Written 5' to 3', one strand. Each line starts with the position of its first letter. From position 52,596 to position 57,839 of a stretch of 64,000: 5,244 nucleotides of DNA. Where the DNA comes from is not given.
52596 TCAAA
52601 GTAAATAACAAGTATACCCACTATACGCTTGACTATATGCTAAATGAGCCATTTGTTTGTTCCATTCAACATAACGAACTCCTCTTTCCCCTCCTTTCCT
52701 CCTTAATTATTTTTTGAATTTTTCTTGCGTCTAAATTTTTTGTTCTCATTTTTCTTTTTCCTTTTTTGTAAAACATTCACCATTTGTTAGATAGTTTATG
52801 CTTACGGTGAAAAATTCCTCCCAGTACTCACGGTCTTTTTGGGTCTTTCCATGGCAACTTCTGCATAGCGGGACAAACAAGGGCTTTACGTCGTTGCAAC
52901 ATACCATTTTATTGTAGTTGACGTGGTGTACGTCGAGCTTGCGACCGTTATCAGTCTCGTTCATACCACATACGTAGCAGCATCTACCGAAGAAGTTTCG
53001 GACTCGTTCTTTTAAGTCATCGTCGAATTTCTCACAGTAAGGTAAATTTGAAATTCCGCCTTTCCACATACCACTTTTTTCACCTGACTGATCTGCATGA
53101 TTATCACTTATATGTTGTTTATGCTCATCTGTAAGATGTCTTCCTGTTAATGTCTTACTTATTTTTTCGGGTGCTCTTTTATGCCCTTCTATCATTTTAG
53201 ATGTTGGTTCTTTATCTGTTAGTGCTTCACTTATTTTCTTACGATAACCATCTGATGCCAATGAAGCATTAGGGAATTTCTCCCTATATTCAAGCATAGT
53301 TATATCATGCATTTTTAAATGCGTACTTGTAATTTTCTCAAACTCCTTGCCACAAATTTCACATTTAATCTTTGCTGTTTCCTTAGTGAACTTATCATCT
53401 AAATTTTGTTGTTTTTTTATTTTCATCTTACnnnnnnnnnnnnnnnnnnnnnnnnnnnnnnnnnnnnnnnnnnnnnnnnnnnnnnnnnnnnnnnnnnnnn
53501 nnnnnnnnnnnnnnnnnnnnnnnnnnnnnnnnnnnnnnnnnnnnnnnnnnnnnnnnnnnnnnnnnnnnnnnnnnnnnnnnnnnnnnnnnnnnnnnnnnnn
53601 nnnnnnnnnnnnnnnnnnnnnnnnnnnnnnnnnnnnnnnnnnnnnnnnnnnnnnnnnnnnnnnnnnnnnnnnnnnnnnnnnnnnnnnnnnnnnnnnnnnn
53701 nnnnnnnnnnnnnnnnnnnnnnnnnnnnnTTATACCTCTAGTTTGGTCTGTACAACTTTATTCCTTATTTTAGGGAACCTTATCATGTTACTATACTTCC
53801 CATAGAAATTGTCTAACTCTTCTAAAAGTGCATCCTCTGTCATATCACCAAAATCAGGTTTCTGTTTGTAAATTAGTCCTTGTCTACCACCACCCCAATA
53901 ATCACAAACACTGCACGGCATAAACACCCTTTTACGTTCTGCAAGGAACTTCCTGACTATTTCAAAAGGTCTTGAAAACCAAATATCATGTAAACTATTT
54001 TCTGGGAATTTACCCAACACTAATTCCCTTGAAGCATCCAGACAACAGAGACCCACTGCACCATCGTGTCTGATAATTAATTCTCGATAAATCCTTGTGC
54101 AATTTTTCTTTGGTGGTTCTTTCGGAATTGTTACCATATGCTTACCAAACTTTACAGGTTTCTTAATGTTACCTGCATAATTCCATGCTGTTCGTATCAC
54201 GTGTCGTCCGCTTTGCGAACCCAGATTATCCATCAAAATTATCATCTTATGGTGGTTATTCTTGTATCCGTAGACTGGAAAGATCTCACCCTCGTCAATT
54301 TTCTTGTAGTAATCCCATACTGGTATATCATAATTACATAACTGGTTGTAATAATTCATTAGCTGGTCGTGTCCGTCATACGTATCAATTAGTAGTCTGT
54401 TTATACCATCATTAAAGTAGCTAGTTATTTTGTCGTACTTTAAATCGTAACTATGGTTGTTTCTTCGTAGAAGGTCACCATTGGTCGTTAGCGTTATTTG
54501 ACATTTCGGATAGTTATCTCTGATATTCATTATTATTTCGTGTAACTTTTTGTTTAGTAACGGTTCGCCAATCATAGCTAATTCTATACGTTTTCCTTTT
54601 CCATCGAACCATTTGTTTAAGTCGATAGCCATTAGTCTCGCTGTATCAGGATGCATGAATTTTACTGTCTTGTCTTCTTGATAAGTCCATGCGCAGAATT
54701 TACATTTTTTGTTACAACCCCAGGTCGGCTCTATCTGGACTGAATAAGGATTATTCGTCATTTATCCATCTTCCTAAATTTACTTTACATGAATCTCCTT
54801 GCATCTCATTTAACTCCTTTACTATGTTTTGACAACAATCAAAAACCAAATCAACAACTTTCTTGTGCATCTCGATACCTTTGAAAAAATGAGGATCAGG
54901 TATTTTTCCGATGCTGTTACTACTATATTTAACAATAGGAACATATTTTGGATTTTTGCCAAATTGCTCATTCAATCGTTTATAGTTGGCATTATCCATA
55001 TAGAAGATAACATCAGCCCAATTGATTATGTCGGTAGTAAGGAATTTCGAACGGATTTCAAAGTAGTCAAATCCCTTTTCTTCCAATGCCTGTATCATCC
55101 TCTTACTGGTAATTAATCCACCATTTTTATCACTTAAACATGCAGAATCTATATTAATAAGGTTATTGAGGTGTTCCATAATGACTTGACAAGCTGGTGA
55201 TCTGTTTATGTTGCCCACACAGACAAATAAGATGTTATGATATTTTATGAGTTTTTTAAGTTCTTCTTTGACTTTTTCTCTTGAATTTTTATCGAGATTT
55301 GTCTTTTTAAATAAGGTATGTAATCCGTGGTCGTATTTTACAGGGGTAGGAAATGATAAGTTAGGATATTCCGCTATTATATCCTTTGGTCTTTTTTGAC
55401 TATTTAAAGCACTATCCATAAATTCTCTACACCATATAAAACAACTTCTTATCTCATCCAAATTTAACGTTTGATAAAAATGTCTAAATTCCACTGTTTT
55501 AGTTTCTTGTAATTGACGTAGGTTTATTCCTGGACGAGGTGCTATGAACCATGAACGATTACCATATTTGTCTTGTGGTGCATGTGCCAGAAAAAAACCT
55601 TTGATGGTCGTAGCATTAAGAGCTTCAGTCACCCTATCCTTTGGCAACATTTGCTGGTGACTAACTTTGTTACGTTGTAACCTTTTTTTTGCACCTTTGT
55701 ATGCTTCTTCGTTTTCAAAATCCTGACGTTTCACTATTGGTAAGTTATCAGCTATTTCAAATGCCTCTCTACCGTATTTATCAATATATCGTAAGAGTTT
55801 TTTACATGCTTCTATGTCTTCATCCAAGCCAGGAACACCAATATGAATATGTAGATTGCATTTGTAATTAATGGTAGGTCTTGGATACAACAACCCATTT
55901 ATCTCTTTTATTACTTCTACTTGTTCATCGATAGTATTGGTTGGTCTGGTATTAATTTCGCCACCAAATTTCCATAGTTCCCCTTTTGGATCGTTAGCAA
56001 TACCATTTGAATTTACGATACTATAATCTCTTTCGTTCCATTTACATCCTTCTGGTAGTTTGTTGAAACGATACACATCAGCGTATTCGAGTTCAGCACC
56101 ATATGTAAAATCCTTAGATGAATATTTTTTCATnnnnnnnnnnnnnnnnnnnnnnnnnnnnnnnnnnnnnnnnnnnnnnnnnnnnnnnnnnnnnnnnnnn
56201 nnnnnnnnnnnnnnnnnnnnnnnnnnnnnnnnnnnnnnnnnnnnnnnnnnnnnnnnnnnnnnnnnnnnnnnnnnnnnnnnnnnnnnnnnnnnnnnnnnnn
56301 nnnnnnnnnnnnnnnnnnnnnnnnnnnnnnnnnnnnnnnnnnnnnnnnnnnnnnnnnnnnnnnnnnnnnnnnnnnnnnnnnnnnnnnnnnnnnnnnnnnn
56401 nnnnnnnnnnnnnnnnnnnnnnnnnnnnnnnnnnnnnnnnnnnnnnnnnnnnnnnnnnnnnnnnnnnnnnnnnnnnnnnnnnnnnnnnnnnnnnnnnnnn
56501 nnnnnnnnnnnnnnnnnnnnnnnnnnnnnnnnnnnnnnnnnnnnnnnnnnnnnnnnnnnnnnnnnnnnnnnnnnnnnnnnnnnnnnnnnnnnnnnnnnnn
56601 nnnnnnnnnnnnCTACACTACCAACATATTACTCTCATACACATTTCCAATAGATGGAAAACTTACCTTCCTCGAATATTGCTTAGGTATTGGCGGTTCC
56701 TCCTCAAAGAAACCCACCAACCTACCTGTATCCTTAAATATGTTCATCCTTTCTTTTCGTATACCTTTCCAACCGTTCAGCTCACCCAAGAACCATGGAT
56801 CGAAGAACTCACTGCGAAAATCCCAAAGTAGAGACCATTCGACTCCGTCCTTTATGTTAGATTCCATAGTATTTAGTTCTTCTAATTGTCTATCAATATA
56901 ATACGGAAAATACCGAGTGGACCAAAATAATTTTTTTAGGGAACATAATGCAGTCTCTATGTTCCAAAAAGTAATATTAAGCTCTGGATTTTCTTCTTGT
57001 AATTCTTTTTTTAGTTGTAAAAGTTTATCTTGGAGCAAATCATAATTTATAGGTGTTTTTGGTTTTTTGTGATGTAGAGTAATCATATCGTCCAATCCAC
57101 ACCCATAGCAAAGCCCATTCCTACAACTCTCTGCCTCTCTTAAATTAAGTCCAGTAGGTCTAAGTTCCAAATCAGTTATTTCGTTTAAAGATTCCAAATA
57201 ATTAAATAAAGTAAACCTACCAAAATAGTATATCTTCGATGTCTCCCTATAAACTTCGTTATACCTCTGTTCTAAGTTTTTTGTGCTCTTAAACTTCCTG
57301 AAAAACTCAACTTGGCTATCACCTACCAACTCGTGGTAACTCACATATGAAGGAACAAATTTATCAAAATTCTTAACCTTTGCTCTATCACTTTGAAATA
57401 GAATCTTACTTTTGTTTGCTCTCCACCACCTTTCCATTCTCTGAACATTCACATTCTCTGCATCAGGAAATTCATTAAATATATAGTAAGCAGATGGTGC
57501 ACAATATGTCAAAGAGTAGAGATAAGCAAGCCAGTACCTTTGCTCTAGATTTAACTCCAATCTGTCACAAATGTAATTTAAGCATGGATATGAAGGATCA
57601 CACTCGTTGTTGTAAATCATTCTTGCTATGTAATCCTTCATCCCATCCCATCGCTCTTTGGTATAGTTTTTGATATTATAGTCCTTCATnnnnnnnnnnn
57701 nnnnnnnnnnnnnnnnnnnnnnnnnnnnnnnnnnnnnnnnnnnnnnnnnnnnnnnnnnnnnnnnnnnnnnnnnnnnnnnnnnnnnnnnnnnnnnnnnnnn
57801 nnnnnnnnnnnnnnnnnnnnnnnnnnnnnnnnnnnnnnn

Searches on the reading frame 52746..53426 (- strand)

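Call 64: search_protein_families(library=pfam, proteins=[window:52746-53426:-], max_evalue=0.001)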
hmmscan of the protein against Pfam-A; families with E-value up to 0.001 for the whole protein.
window:52746-53426:- (226 aa): 2 families
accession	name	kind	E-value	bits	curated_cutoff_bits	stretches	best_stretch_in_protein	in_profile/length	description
PF05443.17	ROS_MUCR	-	9.8e-05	22.8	25.4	1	15-51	60-96/123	ROS/MUCR transcriptional regulator protein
PF06147.18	DUF968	-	0.00064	20.2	27.8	0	148-213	99-160/171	Protein of unknown function (DUF968)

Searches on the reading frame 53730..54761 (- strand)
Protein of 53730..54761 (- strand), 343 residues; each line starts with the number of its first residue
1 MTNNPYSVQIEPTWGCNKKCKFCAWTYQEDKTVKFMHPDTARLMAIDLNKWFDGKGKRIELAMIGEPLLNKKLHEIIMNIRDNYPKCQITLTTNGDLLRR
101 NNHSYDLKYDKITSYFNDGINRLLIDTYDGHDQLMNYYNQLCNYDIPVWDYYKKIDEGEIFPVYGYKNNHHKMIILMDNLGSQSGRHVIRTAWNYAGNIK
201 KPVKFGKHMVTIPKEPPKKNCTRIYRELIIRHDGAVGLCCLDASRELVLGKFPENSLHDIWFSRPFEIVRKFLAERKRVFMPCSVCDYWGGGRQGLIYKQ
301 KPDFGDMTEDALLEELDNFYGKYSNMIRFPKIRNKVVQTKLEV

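Call 12: search_protein_families(library=phrogs, proteins=[window:53730-54761:-], max_evalue=0.001)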
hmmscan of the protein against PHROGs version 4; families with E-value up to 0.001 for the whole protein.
window:53730-54761:- (343 aa): 4 families
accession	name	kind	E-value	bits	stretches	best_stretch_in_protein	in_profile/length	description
phrog_1802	-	other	4.4e-10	40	1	3-105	41-147/556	radical SAM domain-containing protein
phrog_13987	-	other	4.1e-05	24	1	8-139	17-146/274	radical SAM domain-containing protein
phrog_14086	-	other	7.9e-05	23.2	1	3-101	84-181/353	radical SAM domain-containing protein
phrog_2076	-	moron, auxiliary metabolic gene and host takeover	0.00023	21.7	1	13-101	38-128/247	QueE-like radical SAM domain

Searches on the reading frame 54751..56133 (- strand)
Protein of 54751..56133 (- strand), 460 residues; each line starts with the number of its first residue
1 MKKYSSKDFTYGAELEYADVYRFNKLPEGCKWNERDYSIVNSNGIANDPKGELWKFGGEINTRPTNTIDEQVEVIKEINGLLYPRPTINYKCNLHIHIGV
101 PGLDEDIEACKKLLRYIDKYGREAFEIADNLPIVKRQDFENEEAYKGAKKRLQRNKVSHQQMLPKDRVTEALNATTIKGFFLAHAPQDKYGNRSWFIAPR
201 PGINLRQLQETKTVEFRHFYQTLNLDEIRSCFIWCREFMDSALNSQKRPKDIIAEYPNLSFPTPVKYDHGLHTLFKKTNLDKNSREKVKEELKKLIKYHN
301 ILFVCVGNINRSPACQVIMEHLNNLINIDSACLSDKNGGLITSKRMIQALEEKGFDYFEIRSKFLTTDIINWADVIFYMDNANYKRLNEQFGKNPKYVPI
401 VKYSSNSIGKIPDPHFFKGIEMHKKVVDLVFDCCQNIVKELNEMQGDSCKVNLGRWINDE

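Call 12: search_protein_families(library=phrogs, proteins=[window:54751-56133:-], max_evalue=0.001)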
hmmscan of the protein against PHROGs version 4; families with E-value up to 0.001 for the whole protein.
window:54751-56133:- (460 aa): 2 families
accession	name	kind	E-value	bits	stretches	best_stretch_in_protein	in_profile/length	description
phrog_12429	-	unknown function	3.8e-15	57.6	1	297-442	2-147/148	-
phrog_2443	-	other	1e-05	25.3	1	91-246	249-366/801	amidoligase enzyme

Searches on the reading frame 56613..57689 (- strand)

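Call 12: search_protein_families(library=phrogs, proteins=[window:56613-57689:-], max_evalue=0.001)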
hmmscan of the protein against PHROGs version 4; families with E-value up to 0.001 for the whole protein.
window:56613-57689:- (358 aa): 1 family
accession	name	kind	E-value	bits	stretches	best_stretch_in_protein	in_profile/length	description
phrog_3271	-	unknown function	4.6e-43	148.7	1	11-342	30-385/414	-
